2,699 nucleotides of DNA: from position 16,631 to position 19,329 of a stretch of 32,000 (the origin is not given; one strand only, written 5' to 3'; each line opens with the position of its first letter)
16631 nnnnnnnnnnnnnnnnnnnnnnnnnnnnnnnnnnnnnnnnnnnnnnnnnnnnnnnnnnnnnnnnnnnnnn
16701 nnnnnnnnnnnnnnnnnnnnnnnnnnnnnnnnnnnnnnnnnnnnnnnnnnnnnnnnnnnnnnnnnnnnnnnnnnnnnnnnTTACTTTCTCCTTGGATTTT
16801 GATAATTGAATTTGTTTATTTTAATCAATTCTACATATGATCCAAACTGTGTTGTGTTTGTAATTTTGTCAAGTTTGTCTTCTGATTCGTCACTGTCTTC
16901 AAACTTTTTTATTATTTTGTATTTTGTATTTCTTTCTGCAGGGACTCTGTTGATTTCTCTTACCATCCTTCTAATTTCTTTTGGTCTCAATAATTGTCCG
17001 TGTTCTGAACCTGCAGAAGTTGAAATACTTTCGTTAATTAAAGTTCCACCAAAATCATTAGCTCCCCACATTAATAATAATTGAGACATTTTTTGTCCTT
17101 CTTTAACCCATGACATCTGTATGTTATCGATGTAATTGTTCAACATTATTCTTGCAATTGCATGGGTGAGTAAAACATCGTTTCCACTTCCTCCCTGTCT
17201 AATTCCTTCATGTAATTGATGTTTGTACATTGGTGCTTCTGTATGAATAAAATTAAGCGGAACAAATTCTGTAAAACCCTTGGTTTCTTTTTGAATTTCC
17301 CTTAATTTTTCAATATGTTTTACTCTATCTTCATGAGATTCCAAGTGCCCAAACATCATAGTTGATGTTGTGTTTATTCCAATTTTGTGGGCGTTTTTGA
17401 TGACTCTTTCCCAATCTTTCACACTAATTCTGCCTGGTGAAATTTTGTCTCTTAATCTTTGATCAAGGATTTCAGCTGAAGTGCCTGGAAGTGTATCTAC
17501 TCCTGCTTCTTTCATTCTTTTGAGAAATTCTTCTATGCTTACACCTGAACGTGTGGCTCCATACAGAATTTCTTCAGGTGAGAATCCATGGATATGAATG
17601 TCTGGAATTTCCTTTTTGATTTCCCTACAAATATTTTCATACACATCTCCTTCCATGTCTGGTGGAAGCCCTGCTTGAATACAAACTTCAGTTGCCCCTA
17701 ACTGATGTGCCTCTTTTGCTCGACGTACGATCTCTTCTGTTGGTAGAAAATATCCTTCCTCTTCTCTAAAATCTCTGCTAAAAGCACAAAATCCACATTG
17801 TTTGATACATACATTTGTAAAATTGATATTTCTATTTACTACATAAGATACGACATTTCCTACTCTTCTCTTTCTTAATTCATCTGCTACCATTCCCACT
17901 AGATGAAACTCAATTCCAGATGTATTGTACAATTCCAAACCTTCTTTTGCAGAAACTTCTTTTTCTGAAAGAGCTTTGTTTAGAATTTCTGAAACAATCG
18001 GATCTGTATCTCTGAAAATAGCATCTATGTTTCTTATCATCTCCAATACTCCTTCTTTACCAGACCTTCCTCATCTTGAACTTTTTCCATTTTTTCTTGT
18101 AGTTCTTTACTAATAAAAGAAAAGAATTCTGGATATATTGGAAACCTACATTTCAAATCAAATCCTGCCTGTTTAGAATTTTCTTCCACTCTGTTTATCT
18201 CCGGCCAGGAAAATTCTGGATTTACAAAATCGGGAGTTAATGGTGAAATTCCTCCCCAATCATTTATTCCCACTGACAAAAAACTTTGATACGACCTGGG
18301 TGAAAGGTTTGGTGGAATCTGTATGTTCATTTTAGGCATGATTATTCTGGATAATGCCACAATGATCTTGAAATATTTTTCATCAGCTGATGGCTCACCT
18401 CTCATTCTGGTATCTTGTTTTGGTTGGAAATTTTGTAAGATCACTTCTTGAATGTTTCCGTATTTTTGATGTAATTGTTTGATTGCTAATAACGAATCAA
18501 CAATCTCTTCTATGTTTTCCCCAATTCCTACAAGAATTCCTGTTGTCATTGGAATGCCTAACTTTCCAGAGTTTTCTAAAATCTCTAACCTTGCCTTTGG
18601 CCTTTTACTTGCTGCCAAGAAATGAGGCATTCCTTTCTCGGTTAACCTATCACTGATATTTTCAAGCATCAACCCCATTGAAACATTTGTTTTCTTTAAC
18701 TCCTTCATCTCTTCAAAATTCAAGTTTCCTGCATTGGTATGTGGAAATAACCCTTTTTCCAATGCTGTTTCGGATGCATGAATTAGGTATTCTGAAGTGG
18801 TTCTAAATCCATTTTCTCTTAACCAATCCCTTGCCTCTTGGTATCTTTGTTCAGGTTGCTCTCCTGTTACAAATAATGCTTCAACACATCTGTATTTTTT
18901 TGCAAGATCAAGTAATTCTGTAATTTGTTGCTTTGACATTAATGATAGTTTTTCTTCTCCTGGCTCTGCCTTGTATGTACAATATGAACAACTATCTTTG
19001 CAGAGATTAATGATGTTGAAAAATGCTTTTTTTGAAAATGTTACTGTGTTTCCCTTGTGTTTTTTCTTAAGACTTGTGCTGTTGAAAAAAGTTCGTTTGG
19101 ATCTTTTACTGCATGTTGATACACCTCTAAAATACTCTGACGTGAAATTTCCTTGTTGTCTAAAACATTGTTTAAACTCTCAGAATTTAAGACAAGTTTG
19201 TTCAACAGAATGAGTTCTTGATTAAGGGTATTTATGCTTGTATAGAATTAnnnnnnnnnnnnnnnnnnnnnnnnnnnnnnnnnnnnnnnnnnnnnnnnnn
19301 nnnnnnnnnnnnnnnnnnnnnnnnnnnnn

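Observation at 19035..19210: cofG (F0 synthase radical-SAM subunit) has its start and first 50 codons in a different frame, joined at an in-phase A_AAA_AAC heptamer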

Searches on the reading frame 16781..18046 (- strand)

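Call 6: search_protein_families(library=ncbifam, proteins=[window:16781-18046:-])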
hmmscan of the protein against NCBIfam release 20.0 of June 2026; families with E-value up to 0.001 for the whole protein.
window:16781-18046:- (421 aa): 23 families
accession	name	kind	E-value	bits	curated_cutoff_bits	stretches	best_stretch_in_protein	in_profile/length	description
TIGR03551.1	F420_cofH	equivalog_domain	1.8e-141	471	374.1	1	32-379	2-345/345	5-amino-6-(D-ribitylamino)uracil--L-tyrosine 4-hydroxyphenyl transferase CofH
NF005609.0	PRK07360.1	equivalog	1.7e-137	458.2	426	1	15-381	5-370/374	7,8-didemethyl-8-hydroxy-5-deazariboflavin synthase subunit CofH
NF006687.0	PRK09234.1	equivalog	3.1e-134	449.1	1018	1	15-381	476-839/849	bifunctional FO biosynthesis protein CofGH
TIGR00423.1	TIGR00423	subfamily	1.2e-119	399.2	260.25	1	66-379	1-310/310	CofH family radical SAM protein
TIGR03699.1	menaquin_MqnC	equivalog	1.4e-111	372.6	428.1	1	30-379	2-342/342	cyclic dehypoxanthinyl futalosine synthase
TIGR03700.1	mena_SCO4494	equivalog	1.4e-102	343.2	434.55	1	21-379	1-351/351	aminofutalosine synthase MqnE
NF006277.0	PRK08445.1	equivalog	1.6e-89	300.2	576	1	31-382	4-348/348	dehypoxanthine futalosine cyclase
NF006276.0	PRK08444.1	equivalog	1.4e-75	254.6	560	1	20-382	2-353/353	aminofutalosine synthase MqnE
NF004580.0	PRK05926.1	equivalog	1e-56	192.8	583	1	17-374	14-367/370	hypothetical protein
TIGR03550.1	F420_cofG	equivalog_domain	7.1e-16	58.3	213.35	1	68-334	2-265/322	7,8-didemethyl-8-hydroxy-5-deazariboflavin synthase CofG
TIGR00433.2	bioB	equivalog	1.3e-14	54.2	225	1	30-330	2-279/307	biotin synthase BioB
NF004884.0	PRK06245.1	equivalog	2.4e-14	52.9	209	1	59-334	4-272/340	7,8-didemethyl-8-hydroxy-5-deazariboflavin synthase subunit CofG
TIGR03956.1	rSAM_HydE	equivalog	3.3e-14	52.9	254.6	1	28-264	8-232/340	[FeFe] hydrogenase H-cluster radical SAM maturase HydE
TIGR03910.1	pyrrolys_PylB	equivalog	2.3e-11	43.2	348.2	1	19-265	6-242/347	methylornithine synthase PylB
TIGR03957.1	rSAM_HmdB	equivalog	2e-08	33.8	320.9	1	71-252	39-210/317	5,10-methenyltetrahydromethanopterin hydrogenase cofactor biosynthesis protein HmdB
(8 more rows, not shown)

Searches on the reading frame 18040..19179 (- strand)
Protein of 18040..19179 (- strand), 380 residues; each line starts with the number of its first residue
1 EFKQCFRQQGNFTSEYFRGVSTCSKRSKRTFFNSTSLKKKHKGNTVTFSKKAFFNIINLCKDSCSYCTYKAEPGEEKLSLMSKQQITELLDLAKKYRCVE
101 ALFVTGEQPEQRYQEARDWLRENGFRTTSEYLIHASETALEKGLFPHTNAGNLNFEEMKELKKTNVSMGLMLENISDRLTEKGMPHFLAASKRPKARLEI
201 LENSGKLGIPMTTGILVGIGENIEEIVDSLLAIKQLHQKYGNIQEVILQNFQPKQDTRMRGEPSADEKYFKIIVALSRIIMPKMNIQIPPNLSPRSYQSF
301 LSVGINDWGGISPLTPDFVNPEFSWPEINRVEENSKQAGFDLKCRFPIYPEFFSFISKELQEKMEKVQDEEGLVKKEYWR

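Call 6: search_protein_families(library=ncbifam, proteins=[window:18040-19179:-])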
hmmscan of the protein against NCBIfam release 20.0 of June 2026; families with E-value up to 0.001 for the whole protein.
seq(380 aa): 19 families
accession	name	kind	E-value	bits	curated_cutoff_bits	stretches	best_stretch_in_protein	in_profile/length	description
NF004884.0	PRK06245.1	equivalog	7.3e-120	399.9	209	1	38-373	3-337/340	7,8-didemethyl-8-hydroxy-5-deazariboflavin synthase subunit CofG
TIGR03550.1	F420_cofG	equivalog_domain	1.3e-116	389.2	213.35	1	47-364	1-321/322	7,8-didemethyl-8-hydroxy-5-deazariboflavin synthase CofG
NF006687.0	PRK09234.1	equivalog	7.1e-114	381.7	1018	1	35-378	60-412/849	bifunctional FO biosynthesis protein CofGH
TIGR03551.1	F420_cofH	equivalog_domain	5.4e-22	78.1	374.1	1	30-310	19-300/345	5-amino-6-(D-ribitylamino)uracil--L-tyrosine 4-hydroxyphenyl transferase CofH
NF005609.0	PRK07360.1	equivalog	1.7e-21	76.4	426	1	31-310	42-323/374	7,8-didemethyl-8-hydroxy-5-deazariboflavin synthase subunit CofH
TIGR03699.1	menaquin_MqnC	equivalog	1.1e-19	70.5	428.1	2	197-311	183-300/342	cyclic dehypoxanthinyl futalosine synthase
TIGR00423.1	TIGR00423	subfamily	1.4e-18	67.2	260.25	1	46-310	1-265/310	CofH family radical SAM protein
TIGR03700.1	mena_SCO4494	equivalog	5.1e-13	48.7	434.55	1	36-281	34-275/351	aminofutalosine synthase MqnE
TIGR00433.2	bioB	equivalog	6.4e-13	48.6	225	1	29-288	21-258/307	biotin synthase BioB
TIGR03957.1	rSAM_HmdB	equivalog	6.5e-11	42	320.9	1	152-306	129-276/317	5,10-methenyltetrahydromethanopterin hydrogenase cofactor biosynthesis protein HmdB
NF006277.0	PRK08445.1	equivalog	9.4e-11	41.1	576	1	38-287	30-278/348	dehypoxanthine futalosine cyclase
TIGR03910.1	pyrrolys_PylB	equivalog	2.7e-10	39.7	348.2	1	196-286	188-273/347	methylornithine synthase PylB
NF004580.0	PRK05926.1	equivalog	1.6e-09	37.5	583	1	29-284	46-299/370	hypothetical protein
TIGR02351.2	thiH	equivalog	2e-09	37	380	1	34-291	59-298/364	2-iminoacetate synthase ThiH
NF006276.0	PRK08444.1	equivalog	3.2e-08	33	560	1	36-283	35-276/353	aminofutalosine synthase MqnE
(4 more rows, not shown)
